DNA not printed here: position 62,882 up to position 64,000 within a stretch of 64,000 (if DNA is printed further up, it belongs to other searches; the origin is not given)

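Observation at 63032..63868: TIR-domain protein with an uncharacterised C-terminal domain of about 140 aa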

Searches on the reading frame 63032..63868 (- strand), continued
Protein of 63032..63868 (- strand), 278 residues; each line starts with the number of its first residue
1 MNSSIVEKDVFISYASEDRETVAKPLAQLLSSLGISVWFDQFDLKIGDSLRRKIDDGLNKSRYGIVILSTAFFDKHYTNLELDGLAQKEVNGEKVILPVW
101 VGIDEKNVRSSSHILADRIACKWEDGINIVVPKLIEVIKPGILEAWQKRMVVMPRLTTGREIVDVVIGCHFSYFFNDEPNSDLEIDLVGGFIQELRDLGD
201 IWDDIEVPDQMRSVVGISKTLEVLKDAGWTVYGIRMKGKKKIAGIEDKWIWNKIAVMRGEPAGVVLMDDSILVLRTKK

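Call 45: search_protein_families(library=pfam, proteins=[L090:515-1306:+, L090:2-454:+, P0039, P0078, P0076, P0100], max_evalue=0.1)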
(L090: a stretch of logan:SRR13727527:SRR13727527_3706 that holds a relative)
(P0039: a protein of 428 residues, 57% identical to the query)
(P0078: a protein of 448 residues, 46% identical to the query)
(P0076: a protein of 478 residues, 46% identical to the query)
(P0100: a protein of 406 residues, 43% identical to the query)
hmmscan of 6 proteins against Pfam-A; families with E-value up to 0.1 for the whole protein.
L090:515-1306:+ (263 aa): 1 family
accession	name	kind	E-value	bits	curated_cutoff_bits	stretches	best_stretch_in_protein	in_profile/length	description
PF14355.11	Abi_C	-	3.4e-13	50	24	1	176-246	2-82/83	Abortive infection C-terminus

L090:2-454:+ (150 aa): 1 family
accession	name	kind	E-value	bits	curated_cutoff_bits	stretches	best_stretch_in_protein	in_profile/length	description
PF13166.12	AAA_13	-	2.4e-08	33.6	36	1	9-125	602-708/713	AAA domain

P0039 (428 aa): 4 families
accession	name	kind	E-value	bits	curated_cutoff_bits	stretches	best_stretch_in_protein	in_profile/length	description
PF18860.6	AbiJ_NTD3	-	1.1e-47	162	32.5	1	3-145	1-142/167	AbiJ N-terminal domain 3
PF13676.11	TIR_2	-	2.4e-20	73.7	28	1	155-269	1-109/122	TIR domain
PF01582.25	TIR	-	1e-07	32.4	21.3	1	155-255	4-105/179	TIR domain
PF08357.16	SEFIR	-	0.0024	18.6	23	1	153-191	1-42/150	SEFIR domain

P0078 (448 aa): 3 families
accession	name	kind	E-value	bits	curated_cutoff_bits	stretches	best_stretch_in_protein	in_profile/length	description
PF13676.11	TIR_2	-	4e-20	73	28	1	173-288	1-110/122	TIR domain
PF18863.6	AbiJ_NTD4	-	1.5e-19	71.4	34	1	4-140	2-140/152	AbiJ N-terminal domain 4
PF01582.25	TIR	-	3.3e-09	37.2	21.3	1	171-281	2-113/179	TIR domain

P0076 (478 aa): 3 families
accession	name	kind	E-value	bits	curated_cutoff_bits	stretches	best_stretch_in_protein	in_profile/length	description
PF13676.11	TIR_2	-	4e-19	69.7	28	1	208-302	2-95/122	TIR domain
PF01582.25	TIR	-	1.1e-07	32.2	21.3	1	208-307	2-105/179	TIR domain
PF11349.13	DUF3151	-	0.012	16.1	28.4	1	404-435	50-81/127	Protein of unknown function (DUF3151)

P0100 (406 aa): 4 families
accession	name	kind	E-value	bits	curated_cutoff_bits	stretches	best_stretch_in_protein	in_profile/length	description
PF13676.11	TIR_2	-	1.7e-17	64.5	28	1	124-235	2-107/122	TIR domain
PF10711.15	DUF2513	-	3e-06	28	29.6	1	5-87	3-88/100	Hypothetical protein (DUF2513)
PF01582.25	TIR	-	2.5e-05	24.6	21.3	1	123-229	1-111/179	TIR domain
PF22448.1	RepB_primase_C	-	0.04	14.2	26.1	0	74-90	23-39/54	RepB DNA-primase C-terminal helical domain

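Call 46: search_protein_families(library=padloc, proteins=[L090:515-1306:+, L090:2-454:+], max_evalue=0.01)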
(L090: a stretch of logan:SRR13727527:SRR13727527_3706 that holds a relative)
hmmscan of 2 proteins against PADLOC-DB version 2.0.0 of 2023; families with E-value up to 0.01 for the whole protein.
L090:515-1306:+ (263 aa): 1 family
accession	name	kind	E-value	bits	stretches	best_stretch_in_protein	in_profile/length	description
PDLC00502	JetB1|JetB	-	0.0059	14.3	1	144-219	89-164/214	DUF4194 domain; MukE-like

L090:2-454:+ (150 aa): 3 families
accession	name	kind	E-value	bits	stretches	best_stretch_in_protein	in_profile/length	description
PDLC04894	PDC-S06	-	1e-17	62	1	3-143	602-737/740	-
PDLC04887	PDC-S06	-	1.7e-13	48.1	1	8-139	648-778/790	-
PDLC04896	PDC-S06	-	1e-08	32.3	1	7-139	598-726/732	-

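Call 63: find_encoding_contigs(protein=P0007, flank=5000, max_places=5)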
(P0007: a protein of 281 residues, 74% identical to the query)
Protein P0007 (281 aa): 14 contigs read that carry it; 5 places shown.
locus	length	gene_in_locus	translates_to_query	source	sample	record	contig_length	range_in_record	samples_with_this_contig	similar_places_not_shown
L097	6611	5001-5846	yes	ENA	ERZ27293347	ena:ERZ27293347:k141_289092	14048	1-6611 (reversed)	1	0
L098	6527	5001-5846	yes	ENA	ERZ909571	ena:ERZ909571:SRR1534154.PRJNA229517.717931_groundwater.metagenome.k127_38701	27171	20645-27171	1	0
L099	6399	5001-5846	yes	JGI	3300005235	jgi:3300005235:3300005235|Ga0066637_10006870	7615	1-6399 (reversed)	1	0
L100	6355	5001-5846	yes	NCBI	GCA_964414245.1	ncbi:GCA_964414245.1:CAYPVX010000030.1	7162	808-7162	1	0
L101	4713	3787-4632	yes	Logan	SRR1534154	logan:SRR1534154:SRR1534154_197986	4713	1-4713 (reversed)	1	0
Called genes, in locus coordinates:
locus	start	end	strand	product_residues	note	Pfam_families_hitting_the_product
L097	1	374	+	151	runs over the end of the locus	PF06094:GGACT, PF13772:AIG2_2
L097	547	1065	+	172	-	-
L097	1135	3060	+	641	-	PF02463:SMC_N, PF11398:DUF2813, PF13175:AAA_15, PF13476:AAA_23, PF13555:AAA_29 (weak), PF13304:AAA_21, PF20469:OLD-like_TOPRIM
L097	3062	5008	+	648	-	PF00580:UvrD-helicase, PF13245:AAA_19, PF01443:Viral_helicase1 (faint), PF13361:UvrD_C, PF13538:UvrD_C_2 (faint)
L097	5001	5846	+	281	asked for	PF01582:TIR, PF13676:TIR_2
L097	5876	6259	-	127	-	-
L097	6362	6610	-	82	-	?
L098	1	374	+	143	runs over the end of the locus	PF06094:GGACT, PF13772:AIG2_2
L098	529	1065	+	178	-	-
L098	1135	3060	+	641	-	PF02463:SMC_N, PF11398:DUF2813, PF13175:AAA_15, PF13476:AAA_23, PF13555:AAA_29 (weak), PF13304:AAA_21, PF20469:OLD-like_TOPRIM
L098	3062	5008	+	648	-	PF00580:UvrD-helicase, PF13245:AAA_19, PF01443:Viral_helicase1 (faint), PF13361:UvrD_C, PF13538:UvrD_C_2 (faint)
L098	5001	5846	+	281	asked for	PF01582:TIR, PF13676:TIR_2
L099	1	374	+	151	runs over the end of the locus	PF06094:GGACT, PF13772:AIG2_2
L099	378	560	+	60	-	-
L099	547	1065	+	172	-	-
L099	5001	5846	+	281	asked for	PF01582:TIR, PF13676:TIR_2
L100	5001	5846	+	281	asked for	PF01582:TIR, PF13676:TIR_2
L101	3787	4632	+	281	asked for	PF01582:TIR, PF13676:TIR_2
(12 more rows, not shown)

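Call 65: search_protein_families(library=pfam, proteins=[L014:6895-7995:+, L015:4413-7856:+, L017:5071-7647:+, L004:5627-6952:+, L018:7383-7958:+, L013:5188-6840:+, L008:8917-10518:-, L015:8831-9406:+, L014:8865-9245:+, L011:6793-7542:+], max_evalue=0.001)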
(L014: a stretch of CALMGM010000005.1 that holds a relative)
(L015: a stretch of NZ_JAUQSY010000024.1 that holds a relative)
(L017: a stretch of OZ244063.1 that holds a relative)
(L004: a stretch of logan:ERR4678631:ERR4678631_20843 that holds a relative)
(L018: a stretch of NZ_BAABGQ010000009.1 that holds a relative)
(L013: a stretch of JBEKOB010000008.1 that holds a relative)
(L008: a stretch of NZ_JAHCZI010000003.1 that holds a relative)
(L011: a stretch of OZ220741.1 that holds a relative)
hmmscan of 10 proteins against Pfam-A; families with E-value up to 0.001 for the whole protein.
L014:6895-7995:+ (366 aa): 2 families
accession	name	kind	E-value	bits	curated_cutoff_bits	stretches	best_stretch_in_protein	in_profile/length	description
PF01844.29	HNH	-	0.00012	22.6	21.4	1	19-60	1-44/47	HNH endonuclease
PF14279.12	HNH_5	-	0.00047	20.5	27.5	1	19-62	1-45/56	HNH endonuclease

L015:4413-7856:+ (1147 aa): 1 family
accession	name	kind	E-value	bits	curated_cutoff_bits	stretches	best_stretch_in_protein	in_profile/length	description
PF10145.14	PhageMin_Tail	-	1.3e-10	42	33.2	1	165-366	5-201/201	Phage-related minor tail protein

L017:5071-7647:+ (858 aa): 2 families
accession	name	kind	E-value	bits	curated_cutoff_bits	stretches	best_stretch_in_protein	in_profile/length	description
PF04851.21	ResIII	-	1e-14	55.3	22.5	1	65-269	21-163/164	Type III restriction enzyme, res subunit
PF00270.35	DEAD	-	1.4e-06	28.6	26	1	71-132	18-77/167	DEAD/DEAH box helicase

L004:5627-6952:+ (441 aa): 0 families

L018:7383-7958:+ (191 aa): 0 families

L013:5188-6840:+ (550 aa): 5 families
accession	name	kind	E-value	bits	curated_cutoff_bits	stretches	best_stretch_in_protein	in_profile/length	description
PF18733.6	HEPN_LA2681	-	4.2e-47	160.6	27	1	320-519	7-201/204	LA2681-like HEPN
PF13181.12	TPR_8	-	2.2e-05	24.7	25.7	1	152-184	1-33/34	Tetratricopeptide repeat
PF00515.34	TPR_1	-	3.6e-05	23.8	27.8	1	152-185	1-34/34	Tetratricopeptide repeat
PF13424.12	TPR_12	-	0.00015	22.3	30.1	0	151-186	2-42/77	Tetratricopeptide repeat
PF18730.6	HEPN_Cthe2314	-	0.0002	21.8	27.1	1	377-432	51-108/174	Cthe_2314-like HEPN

L008:8917-10518:- (533 aa): 2 families
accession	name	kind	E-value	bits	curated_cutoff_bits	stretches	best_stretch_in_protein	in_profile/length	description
PF18947.5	HAMP_2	-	2.6e-36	123.9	24.3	2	129-192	2-65/67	HAMP domain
PF00015.26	MCPsignal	-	4.8e-30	105.1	34.6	2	374-495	37-172/172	Methyl-accepting chemotaxis protein (MCP) signalling domain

L015:8831-9406:+ (191 aa): 1 family
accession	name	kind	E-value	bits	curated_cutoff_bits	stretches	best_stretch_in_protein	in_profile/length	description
PF00239.26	Resolvase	-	2e-30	106.3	23.3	1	3-146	1-142/145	Resolvase, N terminal domain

L014:8865-9245:+ (126 aa): 0 families

L011:6793-7542:+ (249 aa): 1 family
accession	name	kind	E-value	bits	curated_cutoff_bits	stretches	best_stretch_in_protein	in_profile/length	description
PF02151.25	UVR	-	2.6e-07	30.6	21.5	1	216-245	6-35/36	UvrB/uvrC motif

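Call 66: search_solved_structures(query=A2, max_evalue=0.001, show_alignments=3)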
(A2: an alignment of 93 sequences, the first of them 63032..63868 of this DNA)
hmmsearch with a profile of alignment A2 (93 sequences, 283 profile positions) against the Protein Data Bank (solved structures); distinct sequences matched with E-value up to 0.001: 25.
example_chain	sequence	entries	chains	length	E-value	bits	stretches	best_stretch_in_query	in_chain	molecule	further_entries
7uwg_A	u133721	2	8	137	1.1e-54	189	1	6-139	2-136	Molecular chaperone Tir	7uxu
8g83_A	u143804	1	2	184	1.5e-54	188.5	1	7-140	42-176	NAD(+) hydrolase AbTIR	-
7uxr_A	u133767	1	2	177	6.6e-51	176.6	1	7-125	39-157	TIR domain protein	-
4lzp_B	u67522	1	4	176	3e-49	171.1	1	4-135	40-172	Putative uncharacterized protein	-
4c7m_A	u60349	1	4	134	1.1e-48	169.3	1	8-135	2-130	Toll/interleukin-1 receptor domain-containing protein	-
4lqc_A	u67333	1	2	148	8.2e-48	166.4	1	4-139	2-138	TcpB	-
3h16_A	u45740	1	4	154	4e-47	164.2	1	8-140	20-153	TIR protein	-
3jrn_A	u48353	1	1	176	1.9e-11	47.1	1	1-120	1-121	AT1G72930 protein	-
7jlv_A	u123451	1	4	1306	2.2e-11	46.9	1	6-113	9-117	Disease resistance protein Roq1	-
7jlu_A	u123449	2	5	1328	2.3e-11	46.9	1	6-113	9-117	Disease resistance protein Roq1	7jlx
7vu8_B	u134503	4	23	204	3.5e-07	33.1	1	8-112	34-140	Flax rust resistance protein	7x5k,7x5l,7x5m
5ku7_A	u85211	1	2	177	4.3e-07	32.8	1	4-122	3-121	TIR-NB-LRR type resistance protein RPV1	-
4w8h_A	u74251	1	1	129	7.7e-07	32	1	7-83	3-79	Toll-receptor-related 2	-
4w8g_A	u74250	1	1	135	8.6e-07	31.8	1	7-83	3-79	Toll-receptor-related 2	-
3ozi_A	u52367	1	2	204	1.2e-06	31.4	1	8-112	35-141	L6tr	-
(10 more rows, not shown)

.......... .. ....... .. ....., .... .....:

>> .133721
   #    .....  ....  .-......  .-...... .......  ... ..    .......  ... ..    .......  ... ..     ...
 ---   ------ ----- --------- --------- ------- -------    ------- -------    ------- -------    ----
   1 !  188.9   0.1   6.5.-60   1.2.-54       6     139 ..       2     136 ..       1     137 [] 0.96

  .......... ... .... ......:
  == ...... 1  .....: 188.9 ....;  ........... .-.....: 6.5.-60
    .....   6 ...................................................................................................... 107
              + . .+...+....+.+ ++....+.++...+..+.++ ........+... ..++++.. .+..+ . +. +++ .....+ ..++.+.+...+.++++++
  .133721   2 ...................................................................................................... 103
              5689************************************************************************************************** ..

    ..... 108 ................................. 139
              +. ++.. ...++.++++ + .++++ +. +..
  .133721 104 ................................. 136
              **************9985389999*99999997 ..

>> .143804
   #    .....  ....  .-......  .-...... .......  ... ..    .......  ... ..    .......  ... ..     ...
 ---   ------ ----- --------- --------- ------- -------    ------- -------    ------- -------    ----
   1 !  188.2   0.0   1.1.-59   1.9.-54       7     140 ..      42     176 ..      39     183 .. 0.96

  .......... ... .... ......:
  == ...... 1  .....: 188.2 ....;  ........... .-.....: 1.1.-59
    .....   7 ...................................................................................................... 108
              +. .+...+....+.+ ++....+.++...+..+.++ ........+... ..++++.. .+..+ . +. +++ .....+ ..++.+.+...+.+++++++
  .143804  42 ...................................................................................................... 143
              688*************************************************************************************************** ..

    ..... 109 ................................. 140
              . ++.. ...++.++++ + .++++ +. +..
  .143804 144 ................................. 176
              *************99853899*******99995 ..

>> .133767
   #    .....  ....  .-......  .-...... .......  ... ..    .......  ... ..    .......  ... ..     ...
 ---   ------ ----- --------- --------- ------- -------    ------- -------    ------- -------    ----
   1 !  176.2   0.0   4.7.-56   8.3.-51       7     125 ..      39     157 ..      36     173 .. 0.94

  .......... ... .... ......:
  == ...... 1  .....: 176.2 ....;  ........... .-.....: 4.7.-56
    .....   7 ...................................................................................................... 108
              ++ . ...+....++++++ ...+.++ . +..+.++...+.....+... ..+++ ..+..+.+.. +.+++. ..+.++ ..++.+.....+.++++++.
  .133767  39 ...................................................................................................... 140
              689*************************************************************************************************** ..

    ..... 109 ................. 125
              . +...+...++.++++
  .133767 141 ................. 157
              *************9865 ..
